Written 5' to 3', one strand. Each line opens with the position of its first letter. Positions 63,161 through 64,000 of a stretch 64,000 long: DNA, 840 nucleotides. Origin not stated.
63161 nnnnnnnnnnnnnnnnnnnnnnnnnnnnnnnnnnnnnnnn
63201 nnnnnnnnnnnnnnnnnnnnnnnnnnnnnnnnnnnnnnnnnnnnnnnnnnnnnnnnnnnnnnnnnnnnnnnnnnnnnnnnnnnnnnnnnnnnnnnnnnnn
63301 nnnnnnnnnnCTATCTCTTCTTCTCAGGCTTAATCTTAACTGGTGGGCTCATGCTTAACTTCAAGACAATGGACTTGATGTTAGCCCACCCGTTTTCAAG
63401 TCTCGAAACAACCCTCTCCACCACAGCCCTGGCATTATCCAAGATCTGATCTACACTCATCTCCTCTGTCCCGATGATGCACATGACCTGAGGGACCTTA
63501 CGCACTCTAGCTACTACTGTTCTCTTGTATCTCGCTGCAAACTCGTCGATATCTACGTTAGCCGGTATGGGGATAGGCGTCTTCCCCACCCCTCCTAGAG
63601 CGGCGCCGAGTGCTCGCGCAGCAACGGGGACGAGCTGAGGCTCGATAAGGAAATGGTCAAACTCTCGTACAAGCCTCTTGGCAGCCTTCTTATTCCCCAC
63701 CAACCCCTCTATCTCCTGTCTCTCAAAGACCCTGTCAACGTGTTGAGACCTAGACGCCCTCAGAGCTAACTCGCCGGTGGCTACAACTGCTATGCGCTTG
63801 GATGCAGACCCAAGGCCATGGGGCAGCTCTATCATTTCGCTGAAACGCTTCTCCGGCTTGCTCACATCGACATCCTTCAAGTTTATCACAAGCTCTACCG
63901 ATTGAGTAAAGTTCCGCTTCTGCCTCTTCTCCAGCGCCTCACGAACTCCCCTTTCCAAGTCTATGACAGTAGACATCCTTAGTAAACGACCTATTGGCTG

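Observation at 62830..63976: The universally conserved L11-L1 linkage is broken: rpl1 lies on the opposite strand, convergent with rpl11 and overlapping its 3' end by 23 nt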

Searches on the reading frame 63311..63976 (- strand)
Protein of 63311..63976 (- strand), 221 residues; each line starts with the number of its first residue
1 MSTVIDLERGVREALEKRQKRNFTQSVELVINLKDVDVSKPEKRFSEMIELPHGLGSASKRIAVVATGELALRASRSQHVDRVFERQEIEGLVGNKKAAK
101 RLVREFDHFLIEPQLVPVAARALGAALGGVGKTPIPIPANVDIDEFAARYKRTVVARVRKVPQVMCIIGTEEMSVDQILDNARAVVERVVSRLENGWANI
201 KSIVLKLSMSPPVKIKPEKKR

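Call 3: search_protein_families(library=pfam, proteins=[window:63311-63976:-])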
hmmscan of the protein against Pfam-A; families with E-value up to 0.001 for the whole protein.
window:63311-63976:- (221 aa): 1 family
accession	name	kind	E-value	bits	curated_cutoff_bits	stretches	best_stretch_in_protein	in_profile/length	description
PF00687.26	Ribosomal_L1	-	3e-46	157.9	32.2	1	15-211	1-198/198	Ribosomal protein L1p/L10e family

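Call 4: find_encoding_contigs(protein=window:63311-63976:-, flank=10000, max_places=6)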
Protein window:63311-63976:- (221 aa): 2 contigs read that carry it; 1 place shown.
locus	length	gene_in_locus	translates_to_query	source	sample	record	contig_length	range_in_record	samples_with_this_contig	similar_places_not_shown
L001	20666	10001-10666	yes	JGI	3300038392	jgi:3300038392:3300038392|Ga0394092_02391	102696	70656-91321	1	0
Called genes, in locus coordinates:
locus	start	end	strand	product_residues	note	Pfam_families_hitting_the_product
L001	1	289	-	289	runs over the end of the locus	PF01256:Carb_kinase, PF02110:HK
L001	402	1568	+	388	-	PF01751:Toprim, PF13155:Toprim_2, PF13662:Toprim_4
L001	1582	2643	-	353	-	PF26356:Pelota_N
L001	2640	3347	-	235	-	-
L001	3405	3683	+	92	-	PF00708:Acylphosphatase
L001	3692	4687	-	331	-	PF01992:vATP-synt_AC39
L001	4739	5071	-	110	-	-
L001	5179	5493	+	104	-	PF00428:Ribosomal_60s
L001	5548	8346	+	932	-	PF01411:tRNA-synt_2c, PF07973:tRNA_SAD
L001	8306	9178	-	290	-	PF00466:Ribosomal_L10, PF17777:RL10P_insert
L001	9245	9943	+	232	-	-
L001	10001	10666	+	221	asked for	PF00687:Ribosomal_L1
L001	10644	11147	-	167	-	PF03946:Ribosomal_L11_N, PF00298:Ribosomal_L11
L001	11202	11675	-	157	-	PF03439:Spt5-NGN, PF00467:KOW, PF23284:KOW2_Spt5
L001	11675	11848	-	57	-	PF00584:SecE (weak)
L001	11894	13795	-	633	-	PF00662:Proton_antipo_N, PF00361:Proton_antipo_M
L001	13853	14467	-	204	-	PF08534:Redoxin, PF00578:AhpC-TSA, PF02630:SCO1-SenC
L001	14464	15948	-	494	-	PF00127:Copper-bind (faint), PF07731:Cu-oxidase_2 (faint), PF07732:Cu-oxidase_3, PF13473:Cupredoxin_1 (weak)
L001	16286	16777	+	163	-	PF13309:HTH_22 (faint), PF04967:HTH_10, PF09339:HTH_IclR (weak)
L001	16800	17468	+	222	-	PF00149:Metallophos, PF12850:Metallophos_2, PF14582:Metallophos_3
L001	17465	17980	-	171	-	PF01903:CbiX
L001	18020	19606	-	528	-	PF02518:HATPase_c (weak), PF13589:HATPase_c_3 (weak), PF09239:Topo-VIb_trans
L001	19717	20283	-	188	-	PF21800:KH_KRR1_2nd, PF22891:KH_PNO1_2nd, PF00013:KH_1 (weak)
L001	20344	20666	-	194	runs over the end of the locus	PF04079:SMC_ScpB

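Call 5: find_homologous_proteins(query=window:63311-63976:-)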
Query window:63311-63976:- (221 aa): 96 proteins with E <= 0.001 among 3499 candidates.
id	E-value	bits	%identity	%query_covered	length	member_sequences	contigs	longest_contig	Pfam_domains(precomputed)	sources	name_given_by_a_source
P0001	2.5e-129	447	95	100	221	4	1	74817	PF00687.27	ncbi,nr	ncbi:hypothetical protein HRbin02_01259 [Candidatus Calditenuaceae archaeon HR02]|nr:hypothetical pr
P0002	1.9e-128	444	94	100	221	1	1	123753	PF00687.27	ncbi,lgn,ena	-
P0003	7.2e-126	435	94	100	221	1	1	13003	PF00687.27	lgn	-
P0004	6.3e-117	406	84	100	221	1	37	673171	PF00687.27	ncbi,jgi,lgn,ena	ncbi:MAG: 50S ribosomal protein L1 [Nitrososphaerota archaeon]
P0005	2.0e-116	404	84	100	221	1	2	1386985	PF00687.27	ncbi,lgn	ncbi:MAG: 50S ribosomal protein L1 [Nitrososphaerota archaeon]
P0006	2.9e-114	397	83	100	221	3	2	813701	PF00687.27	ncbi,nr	ncbi:MAG: 50S ribosomal protein L1 [Nitrososphaerota archaeon]|nr:50S ribosomal protein L1 [Candidat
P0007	1.0e-113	396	84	100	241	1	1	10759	PF00687.27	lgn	-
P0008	1.6e-112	392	82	100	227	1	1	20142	PF00687.27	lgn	-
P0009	6.8e-106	370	77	98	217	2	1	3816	PF00687.27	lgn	-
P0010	1.8e-104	365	86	89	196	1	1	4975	PF00687.27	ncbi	ncbi:MAG: 50S ribosomal protein L1, partial [candidate division WOR-3 bacterium]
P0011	3.5e-101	355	73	100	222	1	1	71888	PF00687.27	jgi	-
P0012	7.1e-94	331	67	100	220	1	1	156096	PF00687.27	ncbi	-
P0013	7.2e-94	331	68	100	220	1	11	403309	PF00687.27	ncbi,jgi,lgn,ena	jgi:Ribosomal protein L1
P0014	1.4e-93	330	67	100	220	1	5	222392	PF00687.27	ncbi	-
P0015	4.9e-93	328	67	100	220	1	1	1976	PF00687.27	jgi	jgi:large subunit ribosomal protein L1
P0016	5.0e-93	328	67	100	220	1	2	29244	PF00687.27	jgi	jgi:large subunit ribosomal protein L1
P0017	1.2e-92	327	67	100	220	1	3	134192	PF00687.27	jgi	jgi:large subunit ribosomal protein L1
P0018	1.3e-92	327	67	100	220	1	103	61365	PF00687.27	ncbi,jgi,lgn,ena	jgi:large subunit ribosomal protein L1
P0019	3.5e-92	325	66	100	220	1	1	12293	PF00687.27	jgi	jgi:large subunit ribosomal protein L1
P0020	3.5e-92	325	67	100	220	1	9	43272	PF00687.27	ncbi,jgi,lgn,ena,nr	ncbi:MAG: 50S ribosomal protein L1 [Candidatus Caldarchaeales archaeon]|jgi:large subunit ribosomal 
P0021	1.9e-91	323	66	100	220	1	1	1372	PF00687.27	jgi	jgi:large subunit ribosomal protein L1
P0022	1.9e-88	313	66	100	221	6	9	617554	PF00687.27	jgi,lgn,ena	jgi:large subunit ribosomal protein L1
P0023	1.5e-83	297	60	97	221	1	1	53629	PF00687.27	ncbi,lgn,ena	-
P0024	1.6e-83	297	63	97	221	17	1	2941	PF00687.27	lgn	-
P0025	7.7e-83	295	59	97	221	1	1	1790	PF00687.27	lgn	-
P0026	1.1e-82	294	61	97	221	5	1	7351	PF00687.27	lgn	-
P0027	6.2e-82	292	67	87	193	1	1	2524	PF00687.27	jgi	jgi:large subunit ribosomal protein L1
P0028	1.5e-81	291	62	97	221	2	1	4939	PF00687.27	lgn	-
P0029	5.7e-77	276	59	98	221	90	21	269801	PF00687.27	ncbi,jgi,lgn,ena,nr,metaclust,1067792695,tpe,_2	ncbi:MAG: 50S ribosomal protein L1 [Nitrososphaerota archaeon]|nr:50S ribosomal protein L1 [Candidat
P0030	2.6e-76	274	60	94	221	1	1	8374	PF00687.27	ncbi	-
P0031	7.2e-75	269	55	97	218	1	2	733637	PF00687.27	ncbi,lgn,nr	ncbi:MAG: 50S ribosomal protein L1 [Aigarchaeota archaeon]|nr:50S ribosomal protein L1 [Aigarchaeota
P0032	1.7e-73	264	57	93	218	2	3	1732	PF00687.27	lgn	-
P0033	2.8e-63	231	53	94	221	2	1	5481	PF00687.27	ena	-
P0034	7.0e-61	223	50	95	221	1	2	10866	PF00687.27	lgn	-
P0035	7.7e-61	223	50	95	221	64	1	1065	PF00687.27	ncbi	-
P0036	1.6e-60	222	51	96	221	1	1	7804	PF00687.27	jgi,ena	-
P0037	4.3e-60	221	51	94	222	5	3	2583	PF00687.27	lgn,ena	-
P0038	1.2e-59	219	52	94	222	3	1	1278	PF00687.27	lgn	-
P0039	5.8e-59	217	50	95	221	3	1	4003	PF00687.27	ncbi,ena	-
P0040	9.8e-56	206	52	87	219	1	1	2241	PF00687.27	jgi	jgi:large subunit ribosomal protein L1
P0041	1.0e-55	206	52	87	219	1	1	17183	PF00687.27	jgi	jgi:large subunit ribosomal protein L1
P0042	1.4e-55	206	52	87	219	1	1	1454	PF00687.27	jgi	jgi:large subunit ribosomal protein L1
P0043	1.6e-55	206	52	87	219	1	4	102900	PF00687.27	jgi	jgi:large subunit ribosomal protein L1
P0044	1.7e-55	206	51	88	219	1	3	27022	PF00687.27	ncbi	-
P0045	1.9e-55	205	52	87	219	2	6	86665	PF00687.27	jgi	jgi:large subunit ribosomal protein L1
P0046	1.9e-55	205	52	87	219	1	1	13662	PF00687.27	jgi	jgi:large subunit ribosomal protein L1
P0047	2.1e-55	205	52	87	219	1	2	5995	PF00687.27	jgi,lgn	jgi:large subunit ribosomal protein L1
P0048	2.1e-55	205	52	87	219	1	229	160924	PF00687.27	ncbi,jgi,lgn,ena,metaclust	jgi:large subunit ribosomal protein L1|metaclust:\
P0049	2.2e-55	205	52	87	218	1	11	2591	PF00687.27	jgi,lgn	-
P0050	2.3e-55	205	52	87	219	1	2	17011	PF00687.27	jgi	jgi:large subunit ribosomal protein L1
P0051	2.5e-55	205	49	97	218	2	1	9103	PF00687.27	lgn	-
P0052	2.5e-55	205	52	87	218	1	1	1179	PF00687.27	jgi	-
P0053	2.8e-55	205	51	87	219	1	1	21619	PF00687.27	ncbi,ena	-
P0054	2.8e-55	205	52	87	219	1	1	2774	PF00687.27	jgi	jgi:large subunit ribosomal protein L1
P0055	2.8e-55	205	51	87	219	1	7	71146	PF00687.27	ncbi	-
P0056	3.3e-55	205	52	87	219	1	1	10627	PF00687.27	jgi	jgi:large subunit ribosomal protein L1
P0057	3.3e-55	205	52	87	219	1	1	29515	PF00687.27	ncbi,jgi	-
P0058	4.0e-55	204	52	88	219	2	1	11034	PF00687.27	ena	-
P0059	4.4e-55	204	52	87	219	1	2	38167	PF00687.27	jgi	jgi:large subunit ribosomal protein L1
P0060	4.7e-55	204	52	87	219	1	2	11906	PF00687.27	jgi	jgi:large subunit ribosomal protein L1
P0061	4.8e-55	204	51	87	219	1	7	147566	PF00687.27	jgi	jgi:large subunit ribosomal protein L1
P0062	4.8e-55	204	51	87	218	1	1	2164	PF00687.27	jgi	-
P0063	5.7e-55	204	51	88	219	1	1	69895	PF00687.27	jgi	jgi:large subunit ribosomal protein L1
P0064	5.7e-55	204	51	88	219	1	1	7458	PF00687.27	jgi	jgi:large subunit ribosomal protein L1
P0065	5.9e-55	204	51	87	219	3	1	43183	PF00687.27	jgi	jgi:large subunit ribosomal protein L1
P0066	6.3e-55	204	51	87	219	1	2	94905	PF00687.27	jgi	jgi:large subunit ribosomal protein L1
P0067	7.0e-55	204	51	87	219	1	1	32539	PF00687.27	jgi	jgi:large subunit ribosomal protein L1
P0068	7.1e-55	204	51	87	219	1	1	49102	PF00687.27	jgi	jgi:large subunit ribosomal protein L1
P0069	7.5e-55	204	51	87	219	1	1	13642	PF00687.27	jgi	jgi:large subunit ribosomal protein L1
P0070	8.7e-55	203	51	87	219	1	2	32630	PF00687.27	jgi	jgi:large subunit ribosomal protein L1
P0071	9.2e-55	203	52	87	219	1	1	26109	PF00687.27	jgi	jgi:large subunit ribosomal protein L1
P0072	1.1e-54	203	51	87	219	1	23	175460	PF00687.27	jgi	jgi:large subunit ribosomal protein L1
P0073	1.3e-54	203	51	88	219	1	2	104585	PF00687.27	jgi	jgi:large subunit ribosomal protein L1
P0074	1.3e-54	203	51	87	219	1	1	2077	PF00687.27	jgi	jgi:large subunit ribosomal protein L1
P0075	2.0e-54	202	51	88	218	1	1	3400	PF00687.27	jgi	-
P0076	2.3e-54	202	51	87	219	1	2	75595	PF00687.27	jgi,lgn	jgi:large subunit ribosomal protein L1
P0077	3.1e-54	201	51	87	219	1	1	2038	PF00687.27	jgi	-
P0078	3.1e-54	201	51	87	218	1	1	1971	PF00687.27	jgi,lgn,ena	-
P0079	3.5e-54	201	50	93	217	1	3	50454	PF00687.27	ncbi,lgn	ncbi:MAG: 50S ribosomal protein L1 [Candidatus Bathyarchaeia archaeon]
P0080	3.7e-54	201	51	87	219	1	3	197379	PF00687.27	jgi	jgi:large subunit ribosomal protein L1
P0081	4.8e-54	201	51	87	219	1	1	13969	PF00687.27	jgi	jgi:large subunit ribosomal protein L1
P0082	9.0e-54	200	47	94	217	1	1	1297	PF00687.27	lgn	-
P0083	9.0e-54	200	49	93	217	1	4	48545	PF00687.27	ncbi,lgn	ncbi:MAG: 50S ribosomal protein L1 [Candidatus Bathyarchaeia archaeon]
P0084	1.7e-53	199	47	94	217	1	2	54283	PF00687.27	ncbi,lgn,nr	ncbi:MAG: 50S ribosomal protein L1 [Nitrososphaerota archaeon]|nr:50S ribosomal protein L1 [Candidat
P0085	3.1e-53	198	53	83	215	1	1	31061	PF00687.27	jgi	jgi:large subunit ribosomal protein L1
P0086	1.6e-51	193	58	69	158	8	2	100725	PF00687.27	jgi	-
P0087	4.9e-51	191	44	94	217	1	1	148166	PF00687.27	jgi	-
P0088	2.7e-50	189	46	94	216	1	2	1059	PF00687.27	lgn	-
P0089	5.2e-49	184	45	95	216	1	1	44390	PF00687.27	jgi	jgi:large subunit ribosomal protein L1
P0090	4.1e-48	182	42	95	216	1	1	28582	PF00687.27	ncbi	-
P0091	1.4e-47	180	44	97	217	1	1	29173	PF00687.27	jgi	jgi:large subunit ribosomal protein L1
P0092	2.3e-38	150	40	97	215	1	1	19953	PF00687.27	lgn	-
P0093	5.3e-38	149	40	93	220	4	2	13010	PF00687.27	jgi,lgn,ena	-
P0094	8.4e-36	141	39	93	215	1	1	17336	PF00687.27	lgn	-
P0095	4.4e-34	136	42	91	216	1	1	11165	PF00687.27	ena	-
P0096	4.8e-22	96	30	89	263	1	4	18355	PF00687.27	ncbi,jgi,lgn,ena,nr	ncbi:MAG: 50S ribosomal protein L1 [Nanoarchaeota archaeon]|nr:50S ribosomal protein L1 [Nanoarchaeo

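Call 9: find_related_loci(query=A1, collection=genome_contigs, flank=10000)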
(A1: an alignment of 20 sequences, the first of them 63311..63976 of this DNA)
Query A1 (221 aa) in genome_contigs; peptide patterns used: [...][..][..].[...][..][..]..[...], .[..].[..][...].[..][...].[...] (x = any residue, [..] = any of these).
600 stretches matched a pattern (row limit reached: there are more); 552 encode a relative of the query (tblastn E <= 1e-3); the best 80 are kept; 80 distinct loci.
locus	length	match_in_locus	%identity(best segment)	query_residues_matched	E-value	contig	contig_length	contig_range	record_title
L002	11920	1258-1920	95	1-221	2e-139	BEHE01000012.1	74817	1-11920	Archaeon HR02 DNA, contig: NODE_158_12, isolate: HRbin02, whole genome shotgun sequence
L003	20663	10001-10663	94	1-221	2e-129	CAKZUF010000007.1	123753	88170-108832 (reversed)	MAG: uncultured archaeon isolate S1_Bin_METABAT__127_sub_1 genome assembly, contig: c_000001831784, whole genome shotgun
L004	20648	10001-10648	59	1-216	3e-84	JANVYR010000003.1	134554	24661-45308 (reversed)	MAG: Candidatus Calditenuis fumarioli isolate 146_bin.25 NODE_80_length_134554_cov_24.033314, whole genome shotgun seque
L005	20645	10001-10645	59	1-215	5e-80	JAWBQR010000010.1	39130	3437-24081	MAG: Nitrososphaerota archaeon isolate JZ-1_201705_bins_35 JZ-1_201705_bins_35_scaffold_10, whole genome shotgun sequenc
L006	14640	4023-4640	50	10-215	7e-66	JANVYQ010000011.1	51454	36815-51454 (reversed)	MAG: Candidatus Pelearchaeum maunauluense isolate 146_bin.21 NODE_361_length_51454_cov_6.141600, whole genome shotgun se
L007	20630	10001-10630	50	6-215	1e-65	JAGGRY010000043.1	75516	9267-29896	MAG: Thaumarchaeota archaeon isolate AUK008 PB_MANV_008_c_000000000003, whole genome shotgun sequence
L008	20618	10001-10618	49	11-217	4e-63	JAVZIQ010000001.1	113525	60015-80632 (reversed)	MAG: Candidatus Bathyarchaeia archaeon isolate DRTY-6_201901_bins_51 DRTY-6_201901_bins_51_scaffold_1, whole genome shot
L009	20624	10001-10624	50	13-220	7e-62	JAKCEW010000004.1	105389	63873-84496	MAG: Candidatus Terraquivivens yellowstonensis isolate LGB-05.bin.49 NODE_39_length_105389_cov_62.129009, whole genome s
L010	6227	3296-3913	51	10-215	2e-60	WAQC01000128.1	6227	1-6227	MAG: Candidatus Pelearchaeum sp. isolate S146_89_esom k151_752169, whole genome shotgun sequence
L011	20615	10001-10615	50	11-216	5e-60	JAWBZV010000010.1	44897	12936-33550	MAG: Candidatus Bathyarchaeia archaeon isolate JZ-1_201901_bins_74 JZ-1_201901_bins_74_scaffold_10, whole genome shotgun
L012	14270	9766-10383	48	10-216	1e-59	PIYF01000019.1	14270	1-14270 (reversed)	MAG: Candidatus Bathyarchaeota archaeon isolate M10_bin214 bin214_scaffold4117, whole genome shotgun sequence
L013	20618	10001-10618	46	10-216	2e-59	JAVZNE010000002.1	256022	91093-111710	MAG: Candidatus Bathyarchaeia archaeon isolate DRTY-6_201912_bins_43 DRTY-6_201912_bins_43_scaffold_2, whole genome shot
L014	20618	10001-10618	46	11-217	2e-59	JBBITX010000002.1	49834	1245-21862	MAG: Candidatus Bathyarchaeota archaeon isolate QH2F170213_bin_406 NODE_128_length_49834_cov_6.533478, whole genome shot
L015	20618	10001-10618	46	10-216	2e-59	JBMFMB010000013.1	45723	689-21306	MAG: Candidatus Bathyarchaeia archaeon isolate KM4337-10 NODE_13_length_45723_cov_45.749244, whole genome shotgun sequen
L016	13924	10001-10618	46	10-216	1e-59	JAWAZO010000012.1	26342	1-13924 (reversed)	MAG: Candidatus Bathyarchaeia archaeon isolate ZZQ_201803_bins_84 ZZQ_201803_bins_84_scaffold_12, whole genome shotgun s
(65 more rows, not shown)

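Call 12: search_protein_families(library=pfam, proteins=[L001:9245-9943:+, L001:8306-9178:-, L001:5179-5493:+, L001:4739-5071:-], max_evalue=0.1)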
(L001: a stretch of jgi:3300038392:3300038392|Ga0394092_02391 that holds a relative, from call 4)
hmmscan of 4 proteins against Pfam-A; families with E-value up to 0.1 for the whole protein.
L001:9245-9943:+ (232 aa): 0 families

L001:8306-9178:- (290 aa): 2 families
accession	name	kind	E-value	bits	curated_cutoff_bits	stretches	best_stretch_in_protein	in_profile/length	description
PF17777.6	RL10P_insert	-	1.5e-20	73.3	29.1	1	114-183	2-71/71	Insertion domain in 60S ribosomal protein L10P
PF00466.25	Ribosomal_L10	-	7.9e-14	52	22.8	1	10-100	2-91/100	Ribosomal protein L10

L001:5179-5493:+ (104 aa): 2 families
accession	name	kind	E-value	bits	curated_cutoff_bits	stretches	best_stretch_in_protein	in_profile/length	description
PF00428.24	Ribosomal_60s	-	2.8e-17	63.5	28.1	1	16-103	1-88/88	60s Acidic ribosomal protein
PF11983.13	FtsA_C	-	0.094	14.2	27.4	0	46-92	10-50/65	Cell division protein FtsA, C-terminal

L001:4739-5071:- (110 aa): 14 families
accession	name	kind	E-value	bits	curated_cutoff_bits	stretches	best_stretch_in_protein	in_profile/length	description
PF16999.10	V-ATPase_G_2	-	0.0002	22.3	28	1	11-108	4-104/104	Vacuolar (H+)-ATPase G subunit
PF19174.5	DUF5856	-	0.0093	17.4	34.6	1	34-106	19-91/94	Family of unknown function (DUF5856)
PF00171.27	Aldedh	-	0.015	14.3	23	1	5-94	26-114/461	Aldehyde dehydrogenase family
PF10343.14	Q_salvage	-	0.016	15.2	25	1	32-105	65-135/285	Queuosine salvage protein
PF21007.2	FBF1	-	0.02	13.9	45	1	16-97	240-322/524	Fas-binding factor 1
PF05960.17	DUF885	-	0.022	14.8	32.4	1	5-93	100-191/532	Bacterial protein of unknown function (DUF885)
PF14014.11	DUF4230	-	0.025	15.1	27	1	39-91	84-137/148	Protein of unknown function (DUF4230)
PF09602.15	PhaP_Bmeg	-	0.037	14.4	28.3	0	12-50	121-159/168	Polyhydroxyalkanoic acid inclusion protein (PhaP_Bmeg)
PF23627.1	LisH_WDR26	-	0.045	13.6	27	0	90-106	7-23/45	WDR26 Lis-homology motif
PF12998.12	ING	-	0.051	14.6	23.9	1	13-83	1-70/102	Inhibitor of growth proteins N-terminal histone-binding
PF14942.11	Muted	-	0.054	14.1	26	1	3-98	37-135/146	Organelle biogenesis, Muted-like protein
PF05424.16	Duffy_binding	-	0.057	13.9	25.5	1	53-97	23-64/186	Duffy binding domain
PF18476.7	PIN_8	-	0.079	13.3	26.1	1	12-100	39-131/227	PIN like domain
PF03938.19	OmpH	-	0.08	13.6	32.4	1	12-102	19-96/141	Outer membrane protein (OmpH-like)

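Call 13: find_encoding_contigs(protein=P0005, flank=8000, max_places=1)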
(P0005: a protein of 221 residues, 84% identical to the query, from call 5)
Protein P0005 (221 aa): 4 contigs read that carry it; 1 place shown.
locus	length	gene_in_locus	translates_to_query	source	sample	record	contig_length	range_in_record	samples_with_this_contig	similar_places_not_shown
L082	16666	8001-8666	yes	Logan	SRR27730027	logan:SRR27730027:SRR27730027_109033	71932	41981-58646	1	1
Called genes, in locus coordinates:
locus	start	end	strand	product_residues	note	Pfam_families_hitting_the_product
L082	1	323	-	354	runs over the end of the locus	PF26356:Pelota_N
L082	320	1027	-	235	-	-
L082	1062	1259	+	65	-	-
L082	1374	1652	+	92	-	PF00708:Acylphosphatase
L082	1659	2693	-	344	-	PF01992:vATP-synt_AC39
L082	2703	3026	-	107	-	-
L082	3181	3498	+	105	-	PF00428:Ribosomal_60s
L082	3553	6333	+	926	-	PF01411:tRNA-synt_2c, PF07973:tRNA_SAD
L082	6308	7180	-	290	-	PF00466:Ribosomal_L10, PF17777:RL10P_insert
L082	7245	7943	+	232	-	-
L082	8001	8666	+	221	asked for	PF00687:Ribosomal_L1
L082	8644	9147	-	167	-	PF03946:Ribosomal_L11_N, PF00298:Ribosomal_L11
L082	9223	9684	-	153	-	PF03439:Spt5-NGN, PF00467:KOW, PF23284:KOW2_Spt5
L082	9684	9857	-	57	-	PF00584:SecE (weak)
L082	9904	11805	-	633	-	PF00662:Proton_antipo_N, PF00361:Proton_antipo_M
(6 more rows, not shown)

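Call 14: find_encoding_contigs(protein=P0011, flank=8000, max_places=1)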
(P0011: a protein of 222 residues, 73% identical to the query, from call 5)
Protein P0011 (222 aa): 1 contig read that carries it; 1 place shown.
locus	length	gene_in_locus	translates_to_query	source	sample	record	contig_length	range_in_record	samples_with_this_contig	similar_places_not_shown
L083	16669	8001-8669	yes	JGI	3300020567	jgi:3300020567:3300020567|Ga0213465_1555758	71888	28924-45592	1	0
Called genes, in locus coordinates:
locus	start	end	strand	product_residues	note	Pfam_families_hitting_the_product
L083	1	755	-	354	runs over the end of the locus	PF26356:Pelota_N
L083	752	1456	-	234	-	-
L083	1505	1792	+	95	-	PF00708:Acylphosphatase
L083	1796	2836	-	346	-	PF01992:vATP-synt_AC39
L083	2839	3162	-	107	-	-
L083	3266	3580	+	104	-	PF00428:Ribosomal_60s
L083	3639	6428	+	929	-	PF01411:tRNA-synt_2c, PF07973:tRNA_SAD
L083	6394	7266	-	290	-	PF00466:Ribosomal_L10, PF17777:RL10P_insert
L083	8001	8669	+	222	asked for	PF00687:Ribosomal_L1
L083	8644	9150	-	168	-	PF03946:Ribosomal_L11_N, PF00298:Ribosomal_L11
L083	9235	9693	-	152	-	PF03439:Spt5-NGN, PF00467:KOW, PF23284:KOW2_Spt5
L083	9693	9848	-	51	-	PF00584:SecE (weak)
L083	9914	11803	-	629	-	PF00662:Proton_antipo_N, PF00361:Proton_antipo_M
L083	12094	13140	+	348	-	PF01916:DS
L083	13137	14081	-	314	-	PF01916:DS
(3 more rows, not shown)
